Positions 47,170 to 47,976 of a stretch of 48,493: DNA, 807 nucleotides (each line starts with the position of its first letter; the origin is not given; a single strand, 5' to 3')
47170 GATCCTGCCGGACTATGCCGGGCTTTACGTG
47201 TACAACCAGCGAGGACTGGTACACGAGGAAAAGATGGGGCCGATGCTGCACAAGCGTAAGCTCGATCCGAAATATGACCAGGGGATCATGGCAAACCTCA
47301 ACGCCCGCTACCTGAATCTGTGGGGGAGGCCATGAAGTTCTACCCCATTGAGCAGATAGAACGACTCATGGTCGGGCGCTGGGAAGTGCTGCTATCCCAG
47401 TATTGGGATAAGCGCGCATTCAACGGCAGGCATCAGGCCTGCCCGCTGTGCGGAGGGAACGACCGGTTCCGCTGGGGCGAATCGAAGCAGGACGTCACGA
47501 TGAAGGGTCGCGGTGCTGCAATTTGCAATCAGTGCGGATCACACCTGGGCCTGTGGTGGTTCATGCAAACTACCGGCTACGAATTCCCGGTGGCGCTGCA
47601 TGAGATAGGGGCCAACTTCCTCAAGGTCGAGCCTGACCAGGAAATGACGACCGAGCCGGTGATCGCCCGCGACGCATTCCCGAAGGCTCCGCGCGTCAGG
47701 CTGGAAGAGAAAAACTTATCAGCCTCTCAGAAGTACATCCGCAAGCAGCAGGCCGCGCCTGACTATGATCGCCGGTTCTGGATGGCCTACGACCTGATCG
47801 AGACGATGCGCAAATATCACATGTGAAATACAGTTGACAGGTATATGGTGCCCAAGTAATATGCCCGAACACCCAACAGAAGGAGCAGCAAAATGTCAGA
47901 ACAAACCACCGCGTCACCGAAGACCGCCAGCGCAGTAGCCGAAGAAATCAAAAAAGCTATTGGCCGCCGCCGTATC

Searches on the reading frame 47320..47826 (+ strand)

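Call 55: search_protein_families(library=phrogs, proteins=[window:47320-47826:+], max_evalue=0.00001)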
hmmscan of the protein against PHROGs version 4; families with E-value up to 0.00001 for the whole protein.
window:47320-47826:+ (168 aa): 2 families
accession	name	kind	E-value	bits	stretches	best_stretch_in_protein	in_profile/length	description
phrog_510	-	DNA, RNA and nucleotide metabolism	8e-25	88.6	1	2-130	7-114/667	DNA primase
phrog_25777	-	DNA, RNA and nucleotide metabolism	2.1e-08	33.7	1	9-76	40-101/907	DNA primase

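Call 109: search_protein_families(library=ncbifam, proteins=[window:47320-47826:+], max_evalue=0.001)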
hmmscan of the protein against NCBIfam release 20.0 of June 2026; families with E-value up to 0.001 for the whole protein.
window:47320-47826:+ (168 aa): 0 families

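Call 111: search_protein_families(library=pfam, proteins=[window:47320-47826:+], max_evalue=0.01)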
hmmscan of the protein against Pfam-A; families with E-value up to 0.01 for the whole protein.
window:47320-47826:+ (168 aa): 2 families
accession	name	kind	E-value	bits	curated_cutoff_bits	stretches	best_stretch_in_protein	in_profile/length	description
PF08273.17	Zn_Ribbon_Prim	-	3.6e-11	43.6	23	1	36-77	1-36/37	Zinc-binding domain of primase-helicase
PF08600.16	NuBaID_C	-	0.0077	16.7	20.2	1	57-92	10-45/103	NuBaID, C-terminal domain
